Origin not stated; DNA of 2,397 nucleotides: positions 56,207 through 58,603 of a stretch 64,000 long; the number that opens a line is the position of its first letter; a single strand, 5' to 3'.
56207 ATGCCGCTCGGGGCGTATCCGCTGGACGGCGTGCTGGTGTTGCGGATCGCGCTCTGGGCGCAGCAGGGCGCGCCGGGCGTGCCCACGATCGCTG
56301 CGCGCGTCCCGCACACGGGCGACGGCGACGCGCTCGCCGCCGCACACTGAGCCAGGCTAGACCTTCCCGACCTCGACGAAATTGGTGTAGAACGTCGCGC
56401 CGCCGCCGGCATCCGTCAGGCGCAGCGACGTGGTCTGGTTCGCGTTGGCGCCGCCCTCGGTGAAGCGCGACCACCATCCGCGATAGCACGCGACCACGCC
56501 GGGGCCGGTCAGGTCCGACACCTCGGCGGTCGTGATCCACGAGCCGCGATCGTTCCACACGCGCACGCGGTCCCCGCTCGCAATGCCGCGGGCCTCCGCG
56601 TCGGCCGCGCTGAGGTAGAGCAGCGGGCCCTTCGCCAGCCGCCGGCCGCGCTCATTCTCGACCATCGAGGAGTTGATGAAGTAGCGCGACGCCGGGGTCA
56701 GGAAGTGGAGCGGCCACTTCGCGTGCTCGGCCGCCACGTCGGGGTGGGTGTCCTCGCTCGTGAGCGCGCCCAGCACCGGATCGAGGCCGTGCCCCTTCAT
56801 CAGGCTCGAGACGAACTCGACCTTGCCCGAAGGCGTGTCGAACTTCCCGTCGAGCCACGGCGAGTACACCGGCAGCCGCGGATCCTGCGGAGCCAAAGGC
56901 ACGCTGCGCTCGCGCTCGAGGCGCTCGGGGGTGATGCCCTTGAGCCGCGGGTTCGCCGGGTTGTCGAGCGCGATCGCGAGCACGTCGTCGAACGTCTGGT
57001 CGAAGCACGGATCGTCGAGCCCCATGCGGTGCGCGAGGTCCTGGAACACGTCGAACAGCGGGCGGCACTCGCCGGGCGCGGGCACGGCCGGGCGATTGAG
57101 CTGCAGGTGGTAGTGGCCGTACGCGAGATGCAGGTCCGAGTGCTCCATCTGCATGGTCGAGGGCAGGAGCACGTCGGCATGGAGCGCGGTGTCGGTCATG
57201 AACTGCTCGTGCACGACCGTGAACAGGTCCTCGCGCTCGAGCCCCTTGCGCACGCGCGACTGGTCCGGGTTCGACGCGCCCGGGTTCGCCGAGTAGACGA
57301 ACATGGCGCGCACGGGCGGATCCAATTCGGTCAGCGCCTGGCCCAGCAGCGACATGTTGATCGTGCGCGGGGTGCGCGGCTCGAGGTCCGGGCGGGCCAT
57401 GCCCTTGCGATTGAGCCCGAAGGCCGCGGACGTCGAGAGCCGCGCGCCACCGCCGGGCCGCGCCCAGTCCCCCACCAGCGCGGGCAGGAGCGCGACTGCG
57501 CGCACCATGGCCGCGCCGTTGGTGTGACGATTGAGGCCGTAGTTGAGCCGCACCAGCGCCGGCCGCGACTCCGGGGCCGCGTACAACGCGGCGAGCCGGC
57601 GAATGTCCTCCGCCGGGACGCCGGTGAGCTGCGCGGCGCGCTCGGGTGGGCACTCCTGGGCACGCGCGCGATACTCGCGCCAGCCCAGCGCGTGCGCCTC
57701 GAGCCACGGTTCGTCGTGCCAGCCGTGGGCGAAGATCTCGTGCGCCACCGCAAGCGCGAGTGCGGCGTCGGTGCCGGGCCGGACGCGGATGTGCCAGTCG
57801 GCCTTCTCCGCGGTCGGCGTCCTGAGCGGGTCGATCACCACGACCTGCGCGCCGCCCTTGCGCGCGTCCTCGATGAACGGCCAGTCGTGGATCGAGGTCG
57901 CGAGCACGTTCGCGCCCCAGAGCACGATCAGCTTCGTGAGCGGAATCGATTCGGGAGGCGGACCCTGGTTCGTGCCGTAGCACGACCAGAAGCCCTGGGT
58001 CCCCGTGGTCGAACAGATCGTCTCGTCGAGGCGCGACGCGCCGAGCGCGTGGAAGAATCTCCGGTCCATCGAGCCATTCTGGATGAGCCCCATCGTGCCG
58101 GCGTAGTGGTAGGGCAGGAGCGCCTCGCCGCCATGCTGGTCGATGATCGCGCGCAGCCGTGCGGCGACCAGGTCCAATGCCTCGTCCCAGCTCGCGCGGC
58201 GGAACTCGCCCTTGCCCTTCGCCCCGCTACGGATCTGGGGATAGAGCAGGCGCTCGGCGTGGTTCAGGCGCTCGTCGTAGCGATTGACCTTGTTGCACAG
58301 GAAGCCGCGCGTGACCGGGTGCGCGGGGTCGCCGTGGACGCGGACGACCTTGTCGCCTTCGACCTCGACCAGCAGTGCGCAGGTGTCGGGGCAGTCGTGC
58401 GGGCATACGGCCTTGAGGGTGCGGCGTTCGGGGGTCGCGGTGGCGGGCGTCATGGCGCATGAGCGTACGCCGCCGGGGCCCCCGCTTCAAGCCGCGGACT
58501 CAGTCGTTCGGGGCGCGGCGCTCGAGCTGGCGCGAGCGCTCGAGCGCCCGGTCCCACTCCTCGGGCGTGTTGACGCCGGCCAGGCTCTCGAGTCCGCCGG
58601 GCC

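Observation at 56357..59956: YqeC-family and MobA-like genes (GTGA-coupled) directly upstream of a bis-MGD molybdoenzyme rather than a xanthine-dehydrogenase-family hydroxylase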

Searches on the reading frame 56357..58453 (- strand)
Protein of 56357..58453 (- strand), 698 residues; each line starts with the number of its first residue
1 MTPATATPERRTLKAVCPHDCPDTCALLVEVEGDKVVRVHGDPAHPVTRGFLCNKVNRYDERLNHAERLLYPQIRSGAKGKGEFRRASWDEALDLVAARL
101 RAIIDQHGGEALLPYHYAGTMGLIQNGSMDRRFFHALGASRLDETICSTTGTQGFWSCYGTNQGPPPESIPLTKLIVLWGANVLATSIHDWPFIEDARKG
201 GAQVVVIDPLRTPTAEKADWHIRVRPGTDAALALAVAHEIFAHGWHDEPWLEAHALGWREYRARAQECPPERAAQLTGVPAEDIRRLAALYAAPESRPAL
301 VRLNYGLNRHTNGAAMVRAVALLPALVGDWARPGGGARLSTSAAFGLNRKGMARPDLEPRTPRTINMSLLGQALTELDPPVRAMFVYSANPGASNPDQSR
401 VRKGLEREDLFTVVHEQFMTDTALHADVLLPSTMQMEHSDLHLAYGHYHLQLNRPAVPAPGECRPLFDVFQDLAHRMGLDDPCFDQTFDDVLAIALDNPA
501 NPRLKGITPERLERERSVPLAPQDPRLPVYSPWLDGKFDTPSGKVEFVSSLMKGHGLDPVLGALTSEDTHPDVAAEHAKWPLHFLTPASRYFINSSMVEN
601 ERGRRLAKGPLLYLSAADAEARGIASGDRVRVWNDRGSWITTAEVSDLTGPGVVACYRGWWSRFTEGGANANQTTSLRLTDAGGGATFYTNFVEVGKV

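Call 4: search_protein_families(library=ncbifam, proteins=[window:56357-58453:-], max_evalue=0.01)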
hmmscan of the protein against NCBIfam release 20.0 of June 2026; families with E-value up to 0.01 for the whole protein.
window:56357-58453:- (698 aa): 26 families (the best 25 are shown)
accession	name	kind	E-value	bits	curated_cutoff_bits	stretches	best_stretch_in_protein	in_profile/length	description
TIGR01591.1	Fdh-alpha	equivalog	3.5e-75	253.4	666.25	2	16-337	2-318/672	formate dehydrogenase subunit alpha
TIGR02166.1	dmsA_ynfE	subfamily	1.7e-70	238.1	777.7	1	8-698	40-794/794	DMSO/selenate family reductase complex A subunit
TIGR03479.1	DMSO_red_II_alp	subfamily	1.7e-62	211.7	984.75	4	53-251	105-303/913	molybdopterin-dependent oxidoreductase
TIGR00509.1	bisC_fam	subfamily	8.8e-61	206.1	1017.55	3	77-343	64-350/772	molybdopterin guanine dinucleotide-containing S/N-oxide reductase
NF041885.1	selenate_YnfE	exception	3.4e-55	187.3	1675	2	7-480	43-567/805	selenate/tellurate reductase subunit YnfE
NF041884.1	selenate_YnfF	exception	5.7e-55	186.6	1650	3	4-337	37-398/798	selenate/tellurate reductase subunit YnfF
NF047855.1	AssmNtatRedNasC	equivalog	7e-47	160.1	1100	2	10-336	18-342/708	assimilatory nitrate reductase catalytic subunit NasC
NF012032.0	PRK15488.1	equivalog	1.6e-45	155.4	694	2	7-335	38-360/759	thiosulfate reductase PhsA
NF041323.1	Nitr_red_NasA_Halo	equivalog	3.4e-44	151.5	1000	2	32-336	16-310/673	assimilatory nitrate reductase NasA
NF011566.1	PRK14990.1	exception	4.1e-43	147.5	1600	3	13-261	59-325/814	dimethylsulfoxide reductase subunit A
NF011682.0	PRK15102.1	equivalog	4.5e-37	127.6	909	3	197-339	253-399/829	trimethylamine-N-oxide reductase TorA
TIGR02164.1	torA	equivalog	4.8e-35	120.9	1465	3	198-340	250-396/824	trimethylamine-N-oxide reductase TorA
NF041783.2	mnquin_red_QrcB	equivalog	4e-34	117.8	440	1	10-481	50-507/695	menaquinone reductase molybdopterin-binding-like subunit QrcB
NF010055.0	PRK13532.1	equivalog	1.5e-33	116.1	904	3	13-254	43-290/830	nitrate reductase catalytic subunit NapA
TIGR01706.1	NAPA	equivalog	1.5e-30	106.2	930.55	2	14-254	44-290/830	periplasmic nitrate reductase subunit alpha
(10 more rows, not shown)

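Call 5: search_protein_families(library=pfam, proteins=[window:56357-58453:-], max_evalue=0.01)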
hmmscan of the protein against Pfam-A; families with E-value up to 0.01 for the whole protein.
window:56357-58453:- (698 aa): 3 families
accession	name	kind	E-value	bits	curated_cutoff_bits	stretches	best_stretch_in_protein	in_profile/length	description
PF00384.28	Molybdopterin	-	7.3e-47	160.5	24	1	68-475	1-352/353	Molybdopterin oxidoreductase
PF01568.27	Molydop_binding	-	2.8e-20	72.8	26.8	1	582-689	1-107/110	Molydopterin dinucleotide binding domain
PF04879.21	Molybdop_Fe4S4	-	6.1e-14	52.2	22.7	1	13-65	4-55/55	Molybdopterin oxidoreductase Fe4S4 domain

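Call 20: search_solved_structures(query=window:56357-58453:-, max_evalue=1e-10, show_alignments=1)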
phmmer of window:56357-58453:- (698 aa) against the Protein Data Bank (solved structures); distinct sequences matched with E-value up to 1e-10: 40.
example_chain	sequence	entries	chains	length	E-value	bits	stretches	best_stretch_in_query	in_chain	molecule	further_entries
7qv7_S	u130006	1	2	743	2.2e-53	185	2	14-337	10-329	Hydrogen dependent carbon dioxide reductase subunit FdhF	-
2e7z_A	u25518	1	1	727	8.4e-46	159.9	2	16-332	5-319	Acetylene hydratase Ahy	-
7bkb_D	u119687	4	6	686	1.9e-45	158.7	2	14-337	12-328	Formate dehydrogenase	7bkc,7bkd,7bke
7vw6_A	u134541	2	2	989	2.1e-45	158.6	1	5-549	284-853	Formate dehydrogenase | Tungsten-containing formate dehydrogenase alpha subunit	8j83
7e5z_A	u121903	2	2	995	2.1e-45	158.6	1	5-549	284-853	Formate dehydrogenase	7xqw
1eu1_A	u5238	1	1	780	2.1e-43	152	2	375-662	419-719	DIMETHYL SULFOXIDE REDUCTASE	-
7l5i_A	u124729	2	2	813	9.6e-42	146.5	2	78-341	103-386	Trimethylamine-N-oxide reductase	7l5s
1dms_A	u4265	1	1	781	4.1e-41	144.4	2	77-344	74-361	DMSO REDUCTASE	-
1dmr_A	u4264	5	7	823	4.5e-41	144.3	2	77-343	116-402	DMSO REDUCTASE | Dimethyl sulfoxide/trimethylamine N-oxide reductase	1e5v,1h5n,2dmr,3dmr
1e60_A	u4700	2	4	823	5.1e-41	144.1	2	77-343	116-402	Dimethyl sulfoxide/trimethylamine N-oxide reductase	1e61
1e18_A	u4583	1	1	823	8.6e-41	143.3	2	77-343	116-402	DMSO REDUCTASE.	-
4ydd_A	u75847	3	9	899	9.3e-41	143.2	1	16-248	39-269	DMSO reductase family type II enzyme, molybdopterin subunit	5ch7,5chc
5e7o_A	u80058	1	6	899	9.7e-41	143.2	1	16-248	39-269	DMSO reductase family type II enzyme, molybdopterin subunit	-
4dmr_A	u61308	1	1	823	2.2e-40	142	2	77-343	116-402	DMSO REDUCTASE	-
1aa6_A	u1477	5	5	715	9.8e-40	139.8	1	14-337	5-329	FORMATE DEHYDROGENASE H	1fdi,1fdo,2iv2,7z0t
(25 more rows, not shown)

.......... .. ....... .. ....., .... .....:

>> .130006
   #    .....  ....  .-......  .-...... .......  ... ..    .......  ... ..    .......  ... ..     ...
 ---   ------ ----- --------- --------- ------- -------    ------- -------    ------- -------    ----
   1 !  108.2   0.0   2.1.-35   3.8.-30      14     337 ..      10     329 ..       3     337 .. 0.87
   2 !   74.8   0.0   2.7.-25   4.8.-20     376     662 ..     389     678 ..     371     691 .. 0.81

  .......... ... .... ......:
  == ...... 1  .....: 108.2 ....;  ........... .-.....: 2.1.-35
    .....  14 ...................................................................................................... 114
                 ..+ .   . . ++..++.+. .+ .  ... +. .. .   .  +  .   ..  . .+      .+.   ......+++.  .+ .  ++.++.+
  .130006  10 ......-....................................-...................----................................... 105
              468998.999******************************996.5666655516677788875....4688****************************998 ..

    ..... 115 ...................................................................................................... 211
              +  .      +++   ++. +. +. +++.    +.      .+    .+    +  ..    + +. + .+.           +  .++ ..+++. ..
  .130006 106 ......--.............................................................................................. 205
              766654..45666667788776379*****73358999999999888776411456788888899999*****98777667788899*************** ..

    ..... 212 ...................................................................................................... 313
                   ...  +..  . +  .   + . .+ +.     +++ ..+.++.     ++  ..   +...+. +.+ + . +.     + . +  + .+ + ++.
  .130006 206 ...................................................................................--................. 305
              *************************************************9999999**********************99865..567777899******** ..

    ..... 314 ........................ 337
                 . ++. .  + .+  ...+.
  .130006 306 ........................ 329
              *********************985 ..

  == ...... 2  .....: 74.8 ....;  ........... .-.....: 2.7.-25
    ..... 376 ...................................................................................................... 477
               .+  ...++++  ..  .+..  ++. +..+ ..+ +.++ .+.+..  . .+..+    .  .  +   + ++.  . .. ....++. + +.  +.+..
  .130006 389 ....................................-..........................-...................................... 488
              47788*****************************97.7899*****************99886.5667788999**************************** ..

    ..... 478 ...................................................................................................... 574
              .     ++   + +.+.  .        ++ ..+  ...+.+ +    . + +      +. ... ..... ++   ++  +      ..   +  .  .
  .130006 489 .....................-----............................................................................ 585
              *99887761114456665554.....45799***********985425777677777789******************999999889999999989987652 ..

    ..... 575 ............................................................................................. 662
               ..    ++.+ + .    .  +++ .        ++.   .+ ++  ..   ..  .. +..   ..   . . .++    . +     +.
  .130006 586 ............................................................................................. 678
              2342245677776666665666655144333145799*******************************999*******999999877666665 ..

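Call 48: search_dna_similar(query=window:56357-58453:-, collection=plasmids, mode=protein, max_rows=25, max_evalue=1e-30)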
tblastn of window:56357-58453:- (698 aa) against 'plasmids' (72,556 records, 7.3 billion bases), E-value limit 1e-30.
Records with a match: 448; places in all: 477; records where one place covers at least 80% of the query: 303.
Best place of each record, by identity: <60% 448.
By first word of the organism name: Sinorhizobium 77; Escherichia 71; Rhizobium 47; Ralstonia 30; Azospirillum 22; Pantoea 16; Agrobacterium 13; Klebsiella 12; Clostridium 9; Streptomyces 7; and 72 more.
By predicted mobility (MOB-suite, as given by PLSDB): non-mobilizable 274; mobilizable 114; conjugative 60.
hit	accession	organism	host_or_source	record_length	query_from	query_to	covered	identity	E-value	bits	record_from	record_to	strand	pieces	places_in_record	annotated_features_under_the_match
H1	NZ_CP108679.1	Streptomyces sp. NBC_01216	-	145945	17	695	97%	45.1%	3e-165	533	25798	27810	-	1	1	molybdopterin-dependent oxidoreductase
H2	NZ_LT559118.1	Nonomuraea gerenzanensis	-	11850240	9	695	98%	43.1%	3e-160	519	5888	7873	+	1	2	none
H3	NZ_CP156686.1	Burkholderia stagnalis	Bacterial cells,soils collected in ...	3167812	14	698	94%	44.6%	3e-147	549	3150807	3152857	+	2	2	none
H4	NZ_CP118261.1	Agrobacterium vitis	Grape,cell culture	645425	10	697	99%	41.8%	2e-160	520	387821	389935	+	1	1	molybdopterin-dependent oxidoreductase | AraC family transcriptional regulator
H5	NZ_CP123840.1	Agrobacterium tumefaciens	Yarrow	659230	10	695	98%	41.5%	5e-162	524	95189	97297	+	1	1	molybdopterin-dependent oxidoreductase | AraC family transcriptional regulator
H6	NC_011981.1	Allorhizobium ampelinum S4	Vitis vinifera cv. 'Izsaki Sarfeher'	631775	10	695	98%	41.5%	1e-159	517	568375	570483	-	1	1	molybdopterin-dependent oxidoreductase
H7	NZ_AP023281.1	Agrobacterium vitis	Vitis vinifera,grapevine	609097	10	695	98%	41.4%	1e-158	514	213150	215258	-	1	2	molybdopterin-dependent oxidoreductase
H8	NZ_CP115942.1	Ralstonia syzygii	Musa sp.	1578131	7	695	99%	41.1%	2e-162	525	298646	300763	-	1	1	none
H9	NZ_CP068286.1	Ralstonia syzygii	Musa balbisiana cultivar Kepok,banana ...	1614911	7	695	99%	41.1%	2e-162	525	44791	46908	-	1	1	record has no annotation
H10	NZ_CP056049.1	Agrobacterium vitis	Vitis vinifera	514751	10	695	98%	41.2%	1e-157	511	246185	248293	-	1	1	molybdopterin-dependent oxidoreductase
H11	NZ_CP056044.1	Agrobacterium vitis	Vitis vinifera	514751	10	695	98%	41.2%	1e-157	511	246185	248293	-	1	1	molybdopterin-dependent oxidoreductase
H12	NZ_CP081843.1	Agrobacterium vitis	Vitis,Cell culture,South Africa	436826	10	695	98%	41.1%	4e-157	510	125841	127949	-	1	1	molybdopterin-dependent oxidoreductase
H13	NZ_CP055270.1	Agrobacterium vitis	Vitis vinifera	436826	10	695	98%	41.1%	4e-157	510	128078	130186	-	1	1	molybdopterin-dependent oxidoreductase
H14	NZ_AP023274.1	Agrobacterium vitis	Vitis vinifera,grapevine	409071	10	695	98%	41.1%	4e-157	510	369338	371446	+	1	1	molybdopterin-dependent oxidoreductase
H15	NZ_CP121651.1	Bradyrhizobium sp. CB82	Stylosanthes guianensis,cell culture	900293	4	695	99%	40.6%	4e-160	518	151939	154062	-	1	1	none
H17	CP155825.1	Thioclava sp. 'Guangxiensis'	Bruguiera gymnorhiza,pure ...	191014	12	695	98%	39.9%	1e-150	491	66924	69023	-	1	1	molybdopterin-dependent oxidoreductase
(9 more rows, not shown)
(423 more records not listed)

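Call 50: get_annotated_region(hit=H1, flank=7000)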
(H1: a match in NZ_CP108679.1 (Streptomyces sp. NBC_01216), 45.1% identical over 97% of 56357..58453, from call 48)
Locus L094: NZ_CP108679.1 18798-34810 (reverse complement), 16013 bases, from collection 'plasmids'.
description: Streptomyces sp. NBC_01216 plasmid unnamed2, complete sequence
organism: Streptomyces sp. NBC_01216 (NCBI taxid 2903778)
taxonomy: Bacteria; Actinomycetota; Actinomycetes; Kitasatosporales; Streptomycetaceae; Streptomyces; Streptomyces sp. NBC 01216
host: -; source: -; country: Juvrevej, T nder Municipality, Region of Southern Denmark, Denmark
typing (MOB-suite, as given by PLSDB): non-mobilizable; replicon rep_cluster_1879,rep_cluster_1975
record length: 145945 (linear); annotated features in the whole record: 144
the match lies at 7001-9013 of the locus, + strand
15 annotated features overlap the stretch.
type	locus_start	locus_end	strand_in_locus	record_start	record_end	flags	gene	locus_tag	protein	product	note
CDS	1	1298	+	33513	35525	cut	-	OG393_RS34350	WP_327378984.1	hypothetical protein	-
CDS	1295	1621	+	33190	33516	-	-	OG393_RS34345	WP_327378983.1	hypothetical protein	-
CDS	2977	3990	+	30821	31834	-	-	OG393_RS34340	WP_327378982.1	EamA family transporter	-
CDS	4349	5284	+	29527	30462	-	-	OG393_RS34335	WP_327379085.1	iron-containing redox enzyme family protein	-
CDS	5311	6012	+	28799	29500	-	-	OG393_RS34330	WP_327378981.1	2OG-Fe dioxygenase family protein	-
CDS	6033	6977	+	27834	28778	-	dapF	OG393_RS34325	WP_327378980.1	diaminopimelate epimerase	GO:0009089 - lysine biosynthetic process via diaminopimelate [Evidence IEA]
CDS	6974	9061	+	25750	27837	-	-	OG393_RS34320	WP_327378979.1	molybdopterin-dependent oxidoreductase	-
CDS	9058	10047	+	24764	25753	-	-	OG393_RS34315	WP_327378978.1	aldo/keto reductase family protein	-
CDS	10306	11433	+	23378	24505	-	-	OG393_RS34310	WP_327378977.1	aminotransferase class I/II-fold pyridoxal phosphate-dependent enzyme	GO:0009058 - biosynthetic process [Evidence IEA]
CDS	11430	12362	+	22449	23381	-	-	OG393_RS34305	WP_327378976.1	ornithine cyclodeaminase family protein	-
CDS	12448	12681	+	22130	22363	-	-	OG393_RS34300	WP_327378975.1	hypothetical protein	-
CDS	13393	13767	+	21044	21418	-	-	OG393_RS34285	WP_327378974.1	hypothetical protein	-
CDS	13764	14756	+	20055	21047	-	-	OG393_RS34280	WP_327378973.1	threonine/serine dehydratase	-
CDS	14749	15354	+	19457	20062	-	-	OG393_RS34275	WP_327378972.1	peptidase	-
CDS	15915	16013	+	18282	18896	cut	-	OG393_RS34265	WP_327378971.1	DUF4240 domain-containing protein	-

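Call 51: get_annotated_region(hit=H6, flank=7000)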
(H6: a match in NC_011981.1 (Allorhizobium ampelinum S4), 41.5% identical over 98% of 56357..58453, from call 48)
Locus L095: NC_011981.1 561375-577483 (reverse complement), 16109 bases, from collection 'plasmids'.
description: Allorhizobium ampelinum S4 plasmid pAtS4e, complete sequence
organism: Allorhizobium ampelinum S4 (NCBI taxid 311402)
taxonomy: Bacteria; Pseudomonadota; Alphaproteobacteria; Hyphomicrobiales; Rhizobiaceae; Allorhizobium; Allorhizobium ampelinum; Allorhizobium ampelinum S4
host: -; source: Vitis vinifera cv. 'Izsaki Sarfeher'; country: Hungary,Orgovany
typing (MOB-suite, as given by PLSDB): conjugative; replicon rep_cluster_287; relaxase MOBQ; mating-pair formation MPF_T
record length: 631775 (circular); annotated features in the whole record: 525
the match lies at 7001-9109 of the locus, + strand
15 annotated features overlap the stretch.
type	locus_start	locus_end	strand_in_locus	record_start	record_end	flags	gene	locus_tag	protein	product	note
CDS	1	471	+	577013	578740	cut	-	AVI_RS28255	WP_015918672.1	PAS domain-containing methyl-accepting chemotaxis protein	-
CDS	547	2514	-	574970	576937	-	-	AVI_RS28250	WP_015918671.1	EAL domain-containing protein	-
CDS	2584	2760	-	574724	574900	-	-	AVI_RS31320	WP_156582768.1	hypothetical protein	-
CDS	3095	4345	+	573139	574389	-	-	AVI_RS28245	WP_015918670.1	acyl-CoA dehydrogenase family protein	-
CDS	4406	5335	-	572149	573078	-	-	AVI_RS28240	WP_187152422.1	helix-turn-helix domain-containing protein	GO:0006355 - regulation of DNA-templated transcription [Evidence IEA]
CDS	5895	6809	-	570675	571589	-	-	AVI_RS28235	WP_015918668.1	AraC family transcriptional regulator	-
CDS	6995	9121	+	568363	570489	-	-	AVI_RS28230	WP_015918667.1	molybdopterin-dependent oxidoreductase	-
CDS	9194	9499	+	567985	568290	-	-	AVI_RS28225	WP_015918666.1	ferredoxin family protein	-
CDS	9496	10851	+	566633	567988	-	-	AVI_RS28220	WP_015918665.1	FAD-dependent oxidoreductase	-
CDS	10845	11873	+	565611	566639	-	moaA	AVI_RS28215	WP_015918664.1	GTP 3',8-cyclase MoaA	GO:0006777 - Mo-molybdopterin cofactor biosynthetic process [Evidence IEA]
CDS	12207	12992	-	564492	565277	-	-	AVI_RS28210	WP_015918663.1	DJ-1/PfpI family protein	-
CDS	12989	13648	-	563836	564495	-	-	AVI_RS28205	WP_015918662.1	SCO family protein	GO:0033617 - mitochondrial cytochrome c oxidase assembly [Evidence IEA]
CDS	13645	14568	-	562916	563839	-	-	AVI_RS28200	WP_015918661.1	copper uptake system-associated protein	-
CDS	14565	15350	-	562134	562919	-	-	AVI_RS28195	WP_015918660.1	ABC transporter ATP-binding protein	-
CDS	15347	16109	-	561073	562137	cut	-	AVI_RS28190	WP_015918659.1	iron ABC transporter permease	GO:0006826 - iron ion transport [Evidence IEA]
